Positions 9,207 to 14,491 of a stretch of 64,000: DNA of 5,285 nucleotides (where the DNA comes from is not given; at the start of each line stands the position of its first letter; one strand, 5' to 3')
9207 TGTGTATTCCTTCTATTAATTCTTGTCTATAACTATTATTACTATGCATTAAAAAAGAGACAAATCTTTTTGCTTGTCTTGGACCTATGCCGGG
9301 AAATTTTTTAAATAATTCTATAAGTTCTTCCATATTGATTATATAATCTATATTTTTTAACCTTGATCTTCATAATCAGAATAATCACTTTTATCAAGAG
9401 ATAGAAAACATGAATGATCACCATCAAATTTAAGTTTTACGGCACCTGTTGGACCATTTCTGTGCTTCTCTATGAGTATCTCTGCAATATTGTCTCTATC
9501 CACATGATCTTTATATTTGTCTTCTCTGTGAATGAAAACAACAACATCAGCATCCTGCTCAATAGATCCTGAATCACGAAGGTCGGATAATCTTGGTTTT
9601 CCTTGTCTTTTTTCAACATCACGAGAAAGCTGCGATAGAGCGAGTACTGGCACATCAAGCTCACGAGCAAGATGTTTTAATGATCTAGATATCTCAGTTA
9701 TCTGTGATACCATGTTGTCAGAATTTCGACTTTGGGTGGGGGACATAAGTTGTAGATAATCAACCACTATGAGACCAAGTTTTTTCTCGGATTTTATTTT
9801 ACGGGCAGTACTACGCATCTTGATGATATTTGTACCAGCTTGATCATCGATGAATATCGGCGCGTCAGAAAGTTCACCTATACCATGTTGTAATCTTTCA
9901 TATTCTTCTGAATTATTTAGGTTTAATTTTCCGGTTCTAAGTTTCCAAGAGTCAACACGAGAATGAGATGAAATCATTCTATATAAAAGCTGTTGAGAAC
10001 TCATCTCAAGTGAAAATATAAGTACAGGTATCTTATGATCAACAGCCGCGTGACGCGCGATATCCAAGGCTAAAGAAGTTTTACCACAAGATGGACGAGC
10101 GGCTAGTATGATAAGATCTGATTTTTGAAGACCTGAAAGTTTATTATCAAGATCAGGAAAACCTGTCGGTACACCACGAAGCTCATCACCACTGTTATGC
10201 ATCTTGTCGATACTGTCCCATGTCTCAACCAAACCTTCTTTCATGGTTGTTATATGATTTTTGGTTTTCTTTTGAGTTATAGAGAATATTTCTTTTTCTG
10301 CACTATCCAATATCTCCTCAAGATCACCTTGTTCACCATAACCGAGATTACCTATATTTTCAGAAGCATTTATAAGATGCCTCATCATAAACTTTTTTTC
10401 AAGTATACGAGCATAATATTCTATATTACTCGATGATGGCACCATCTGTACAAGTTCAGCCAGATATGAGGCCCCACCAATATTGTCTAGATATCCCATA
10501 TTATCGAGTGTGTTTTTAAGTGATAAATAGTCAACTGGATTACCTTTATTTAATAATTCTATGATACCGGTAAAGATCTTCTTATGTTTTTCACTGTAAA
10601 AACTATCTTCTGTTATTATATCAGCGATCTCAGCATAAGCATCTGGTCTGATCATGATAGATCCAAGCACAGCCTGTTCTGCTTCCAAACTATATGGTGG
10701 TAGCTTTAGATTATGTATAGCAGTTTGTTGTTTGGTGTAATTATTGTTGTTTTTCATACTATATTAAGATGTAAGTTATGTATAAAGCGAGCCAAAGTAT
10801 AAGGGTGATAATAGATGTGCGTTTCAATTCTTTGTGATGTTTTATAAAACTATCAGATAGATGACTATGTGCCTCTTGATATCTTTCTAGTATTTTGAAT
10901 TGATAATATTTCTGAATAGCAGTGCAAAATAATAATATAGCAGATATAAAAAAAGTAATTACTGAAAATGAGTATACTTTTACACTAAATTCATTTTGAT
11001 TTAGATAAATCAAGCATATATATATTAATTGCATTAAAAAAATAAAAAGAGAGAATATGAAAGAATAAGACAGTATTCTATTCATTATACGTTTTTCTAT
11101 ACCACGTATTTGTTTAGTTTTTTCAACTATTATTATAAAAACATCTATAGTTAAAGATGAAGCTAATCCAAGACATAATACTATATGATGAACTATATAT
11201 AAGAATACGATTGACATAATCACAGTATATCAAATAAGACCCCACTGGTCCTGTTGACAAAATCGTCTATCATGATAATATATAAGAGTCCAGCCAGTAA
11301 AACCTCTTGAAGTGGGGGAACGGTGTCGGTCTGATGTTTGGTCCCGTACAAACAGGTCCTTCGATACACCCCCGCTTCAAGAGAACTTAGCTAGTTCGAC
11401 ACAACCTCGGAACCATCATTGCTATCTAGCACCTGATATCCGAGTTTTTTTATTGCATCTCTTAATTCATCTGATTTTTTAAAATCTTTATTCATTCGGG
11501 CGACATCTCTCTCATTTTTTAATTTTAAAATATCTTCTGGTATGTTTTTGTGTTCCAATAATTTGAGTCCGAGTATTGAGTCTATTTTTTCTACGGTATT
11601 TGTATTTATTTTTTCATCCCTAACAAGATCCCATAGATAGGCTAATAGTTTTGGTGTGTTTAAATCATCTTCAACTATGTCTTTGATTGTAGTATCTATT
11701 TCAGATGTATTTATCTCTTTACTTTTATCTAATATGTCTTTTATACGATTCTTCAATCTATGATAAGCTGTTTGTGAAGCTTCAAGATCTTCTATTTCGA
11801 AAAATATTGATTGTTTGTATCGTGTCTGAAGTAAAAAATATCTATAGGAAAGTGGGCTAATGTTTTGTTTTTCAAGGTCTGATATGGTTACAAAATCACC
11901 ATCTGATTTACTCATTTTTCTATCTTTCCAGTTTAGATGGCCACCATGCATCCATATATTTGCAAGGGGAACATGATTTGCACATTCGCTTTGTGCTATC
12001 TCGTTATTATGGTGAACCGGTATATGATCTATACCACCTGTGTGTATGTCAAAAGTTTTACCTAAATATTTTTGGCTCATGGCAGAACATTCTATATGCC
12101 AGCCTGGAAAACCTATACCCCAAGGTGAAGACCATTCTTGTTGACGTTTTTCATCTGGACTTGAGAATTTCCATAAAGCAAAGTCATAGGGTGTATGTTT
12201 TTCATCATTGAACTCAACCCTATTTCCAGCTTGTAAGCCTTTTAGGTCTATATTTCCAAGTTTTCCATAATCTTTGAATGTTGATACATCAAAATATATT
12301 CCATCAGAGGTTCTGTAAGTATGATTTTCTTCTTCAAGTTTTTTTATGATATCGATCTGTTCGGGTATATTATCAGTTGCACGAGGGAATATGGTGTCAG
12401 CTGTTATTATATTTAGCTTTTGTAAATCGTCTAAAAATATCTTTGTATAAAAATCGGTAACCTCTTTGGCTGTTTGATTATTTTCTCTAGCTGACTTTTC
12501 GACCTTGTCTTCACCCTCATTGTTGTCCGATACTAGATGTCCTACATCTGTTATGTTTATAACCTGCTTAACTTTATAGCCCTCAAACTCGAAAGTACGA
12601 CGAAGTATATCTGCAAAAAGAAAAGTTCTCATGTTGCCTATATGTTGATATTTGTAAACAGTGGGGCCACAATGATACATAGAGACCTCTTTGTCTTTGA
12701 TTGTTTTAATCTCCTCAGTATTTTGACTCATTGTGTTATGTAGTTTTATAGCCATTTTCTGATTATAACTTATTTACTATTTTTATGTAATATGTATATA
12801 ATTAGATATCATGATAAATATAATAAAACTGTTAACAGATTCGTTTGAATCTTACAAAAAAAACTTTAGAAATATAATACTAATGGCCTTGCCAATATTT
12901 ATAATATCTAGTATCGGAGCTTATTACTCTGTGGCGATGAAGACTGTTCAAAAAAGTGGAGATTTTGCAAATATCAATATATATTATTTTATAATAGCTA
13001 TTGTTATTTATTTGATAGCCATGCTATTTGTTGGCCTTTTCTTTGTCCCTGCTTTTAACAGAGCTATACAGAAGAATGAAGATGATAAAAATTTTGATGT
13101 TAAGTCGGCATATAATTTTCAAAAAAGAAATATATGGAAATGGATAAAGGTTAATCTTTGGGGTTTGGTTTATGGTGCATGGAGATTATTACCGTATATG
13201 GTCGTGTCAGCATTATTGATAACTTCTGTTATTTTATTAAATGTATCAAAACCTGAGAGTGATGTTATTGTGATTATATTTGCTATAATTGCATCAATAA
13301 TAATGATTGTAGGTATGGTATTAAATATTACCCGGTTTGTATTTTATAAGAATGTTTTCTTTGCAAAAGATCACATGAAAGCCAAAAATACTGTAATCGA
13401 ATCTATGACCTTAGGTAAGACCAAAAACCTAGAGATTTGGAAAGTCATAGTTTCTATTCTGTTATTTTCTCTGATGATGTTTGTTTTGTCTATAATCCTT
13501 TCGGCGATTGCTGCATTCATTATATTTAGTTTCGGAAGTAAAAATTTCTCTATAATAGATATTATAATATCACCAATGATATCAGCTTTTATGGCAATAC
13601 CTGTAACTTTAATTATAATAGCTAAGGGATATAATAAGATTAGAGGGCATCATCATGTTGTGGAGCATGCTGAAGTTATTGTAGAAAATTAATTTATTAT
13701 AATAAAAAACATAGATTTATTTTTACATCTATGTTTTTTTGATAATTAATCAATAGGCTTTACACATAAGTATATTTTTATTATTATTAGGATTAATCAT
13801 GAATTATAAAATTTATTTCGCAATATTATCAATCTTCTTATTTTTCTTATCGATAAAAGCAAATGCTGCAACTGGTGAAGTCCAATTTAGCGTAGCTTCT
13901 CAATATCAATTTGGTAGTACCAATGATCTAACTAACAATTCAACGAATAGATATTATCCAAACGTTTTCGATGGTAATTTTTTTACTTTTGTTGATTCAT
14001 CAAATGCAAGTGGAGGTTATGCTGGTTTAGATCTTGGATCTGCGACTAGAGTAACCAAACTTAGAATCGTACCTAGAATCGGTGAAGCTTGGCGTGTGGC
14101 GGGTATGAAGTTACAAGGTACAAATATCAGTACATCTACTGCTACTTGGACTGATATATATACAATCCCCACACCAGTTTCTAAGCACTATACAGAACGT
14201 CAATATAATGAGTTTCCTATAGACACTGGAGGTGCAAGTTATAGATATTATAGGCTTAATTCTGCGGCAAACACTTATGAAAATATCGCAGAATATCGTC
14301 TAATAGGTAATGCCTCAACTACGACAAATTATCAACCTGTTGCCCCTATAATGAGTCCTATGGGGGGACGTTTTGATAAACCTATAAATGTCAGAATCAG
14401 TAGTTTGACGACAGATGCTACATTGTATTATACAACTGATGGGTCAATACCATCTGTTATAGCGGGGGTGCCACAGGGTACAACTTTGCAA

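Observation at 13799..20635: Giant (2278-aa) surface enzyme built from a tandem duplication of a five-domain supermodule with two GH43-like catalytic domains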

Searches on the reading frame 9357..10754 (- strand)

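Call 16: search_protein_families(library=pfam, proteins=[window:9357-10754:-], max_evalue=0.001)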
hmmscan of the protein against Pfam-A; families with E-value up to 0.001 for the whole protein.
window:9357-10754:- (465 aa): 4 families
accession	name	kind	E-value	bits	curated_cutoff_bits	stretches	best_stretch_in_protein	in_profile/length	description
PF03796.21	DnaB_C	-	2.1e-100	335.8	27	1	194-450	1-253/255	DnaB-like helicase C terminal domain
PF00772.26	DnaB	-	5.1e-35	120.1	23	1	19-119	2-102/103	DnaB-like helicase N terminal domain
PF13481.12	AAA_25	-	2.5e-13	50.5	27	1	208-376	28-190/195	AAA domain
PF06745.19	ATPase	-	2.8e-05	24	26.6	1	195-361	1-153/231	KaiC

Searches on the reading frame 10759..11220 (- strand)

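Call 16: search_protein_families(library=pfam, proteins=[window:10759-11220:-], max_evalue=0.001)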
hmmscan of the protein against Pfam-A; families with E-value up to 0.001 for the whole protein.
window:10759-11220:- (153 aa): 1 family
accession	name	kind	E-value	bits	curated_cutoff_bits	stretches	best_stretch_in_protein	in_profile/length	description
PF03706.18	LPG_synthase_TM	-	0.00028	20.9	33.4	1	60-153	122-229/302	Lysylphosphatidylglycerol synthase TM region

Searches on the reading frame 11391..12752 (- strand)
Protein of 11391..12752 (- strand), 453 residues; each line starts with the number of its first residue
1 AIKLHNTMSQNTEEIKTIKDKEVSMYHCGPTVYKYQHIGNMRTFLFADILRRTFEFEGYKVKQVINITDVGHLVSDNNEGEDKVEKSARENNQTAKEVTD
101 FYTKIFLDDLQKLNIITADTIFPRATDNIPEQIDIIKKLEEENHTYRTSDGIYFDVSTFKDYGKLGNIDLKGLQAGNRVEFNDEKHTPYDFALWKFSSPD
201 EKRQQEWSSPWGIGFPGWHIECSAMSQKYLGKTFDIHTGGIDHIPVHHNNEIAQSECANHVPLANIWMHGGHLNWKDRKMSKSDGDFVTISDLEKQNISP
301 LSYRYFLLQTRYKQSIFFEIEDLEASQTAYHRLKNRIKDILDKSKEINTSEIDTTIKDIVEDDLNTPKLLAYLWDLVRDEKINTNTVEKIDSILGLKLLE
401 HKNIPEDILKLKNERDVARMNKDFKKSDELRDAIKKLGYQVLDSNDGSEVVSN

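Call 16: search_protein_families(library=pfam, proteins=[window:11391-12752:-], max_evalue=0.001)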
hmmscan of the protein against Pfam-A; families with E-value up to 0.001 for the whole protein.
window:11391-12752:- (453 aa): 5 families
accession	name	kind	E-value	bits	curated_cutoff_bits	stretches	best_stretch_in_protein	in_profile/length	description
PF01406.26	tRNA-synt_1e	-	6.6e-93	311.8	27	1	15-326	2-299/301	tRNA synthetases class I (C) catalytic domain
PF09334.17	tRNA-synt_1g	-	5.9e-12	45.5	20.1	2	35-157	13-125/391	tRNA synthetases class I (M)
PF01921.24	tRNA-synt_1f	-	3.2e-09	36.6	27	1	276-345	279-347/360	tRNA synthetases class I (K)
PF00750.26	tRNA-synt_1d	-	1e-05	25.1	23.3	1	5-104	3-103/349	tRNA synthetases class I (R), catalytic domain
PF00133.28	tRNA-synt_1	-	0.00011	21.6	22.7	0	235-316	330-411/414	tRNA synthetases class I (I, L, M and V)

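Call 44: find_homologous_proteins(query=window:11391-12752:-, max_evalue=1e-30)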
Query window:11391-12752:- (453 aa): 8000 proteins with E <= 1e-30 among 8000 candidates; the best 120 are listed.
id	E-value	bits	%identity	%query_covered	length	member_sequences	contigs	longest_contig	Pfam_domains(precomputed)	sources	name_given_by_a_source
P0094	4.0e-274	927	89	100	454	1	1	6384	PF09334.18,PF01406.26,PF01921.25,PF00750.26,PF00133.29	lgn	-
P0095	3.8e-259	878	84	100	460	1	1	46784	PF09334.18,PF01406.26,PF01921.25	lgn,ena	-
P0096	1.0e-234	797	99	77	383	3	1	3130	PF09334.18,PF01406.26,PF01921.25,PF00750.26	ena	-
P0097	1.4e-234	797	75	100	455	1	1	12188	PF09334.18,PF01406.26,PF01921.25,PF00750.26,PF00133.29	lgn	-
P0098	1.4e-232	790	75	100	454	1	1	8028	PF09334.18,PF01406.26,PF01921.25,PF00750.26,PF00133.29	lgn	-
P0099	3.0e-232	789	75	100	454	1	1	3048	PF09334.18,PF01406.26,PF01921.25,PF00750.26,PF00133.29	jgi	jgi:cysteinyl-tRNA synthetase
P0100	1.4e-230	784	74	100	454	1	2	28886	PF09334.18,PF01406.26,PF01921.25,PF00133.29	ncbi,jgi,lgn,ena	jgi:cysteinyl-tRNA synthetase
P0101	3.0e-230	783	74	99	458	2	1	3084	PF09334.18,PF01406.26,PF01921.25,PF00750.26,PF00133.29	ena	-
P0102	3.2e-230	783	74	99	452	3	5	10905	PF09334.18,PF01406.26,PF01921.25,PF09190.18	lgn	-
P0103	3.5e-230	782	75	99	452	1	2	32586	PF09334.18,PF01406.26,PF01921.25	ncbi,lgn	-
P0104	4.6e-230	782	73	100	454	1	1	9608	PF09334.18,PF01406.26,PF01921.25,PF00133.29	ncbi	-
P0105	9.7e-230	781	73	99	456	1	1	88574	PF09334.18,PF01406.26,PF01921.25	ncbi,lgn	-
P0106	6.1e-228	775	73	99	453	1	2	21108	PF09334.18,PF01406.26,PF01921.25,PF00133.29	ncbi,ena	-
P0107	1.8e-227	774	73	99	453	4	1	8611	PF09334.18,PF01406.26,PF01921.25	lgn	-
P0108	3.1e-227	773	74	99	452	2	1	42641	PF09334.18,PF01406.26,PF01921.25,PF00750.26,PF00133.29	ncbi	-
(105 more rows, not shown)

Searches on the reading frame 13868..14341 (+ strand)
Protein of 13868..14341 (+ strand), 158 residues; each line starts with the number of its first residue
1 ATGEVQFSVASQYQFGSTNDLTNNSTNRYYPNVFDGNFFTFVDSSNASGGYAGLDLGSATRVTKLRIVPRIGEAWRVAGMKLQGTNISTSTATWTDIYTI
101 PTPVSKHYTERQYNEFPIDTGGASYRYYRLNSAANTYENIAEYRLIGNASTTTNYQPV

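Call 31: search_solved_structures(query=window:13868-14341:+, max_evalue=1, show_alignments=1)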
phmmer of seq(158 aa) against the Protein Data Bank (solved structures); distinct sequences matched with E-value up to 1: 4.
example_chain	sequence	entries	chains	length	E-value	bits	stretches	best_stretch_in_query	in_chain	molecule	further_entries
2yb7_A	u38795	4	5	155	3.9e-08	36.7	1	22-150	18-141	CARBOHYDRATE BINDING FAMILY 6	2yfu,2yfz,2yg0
5g56_A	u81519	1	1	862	2.1e-06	31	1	22-150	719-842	CARBOHYDRATE BINDING FAMILY 6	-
7d29_A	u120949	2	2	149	0.011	19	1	30-145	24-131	AlyQ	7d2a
3cfu_A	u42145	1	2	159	0.83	12.9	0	50-124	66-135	Uncharacterized lipoprotein yjhA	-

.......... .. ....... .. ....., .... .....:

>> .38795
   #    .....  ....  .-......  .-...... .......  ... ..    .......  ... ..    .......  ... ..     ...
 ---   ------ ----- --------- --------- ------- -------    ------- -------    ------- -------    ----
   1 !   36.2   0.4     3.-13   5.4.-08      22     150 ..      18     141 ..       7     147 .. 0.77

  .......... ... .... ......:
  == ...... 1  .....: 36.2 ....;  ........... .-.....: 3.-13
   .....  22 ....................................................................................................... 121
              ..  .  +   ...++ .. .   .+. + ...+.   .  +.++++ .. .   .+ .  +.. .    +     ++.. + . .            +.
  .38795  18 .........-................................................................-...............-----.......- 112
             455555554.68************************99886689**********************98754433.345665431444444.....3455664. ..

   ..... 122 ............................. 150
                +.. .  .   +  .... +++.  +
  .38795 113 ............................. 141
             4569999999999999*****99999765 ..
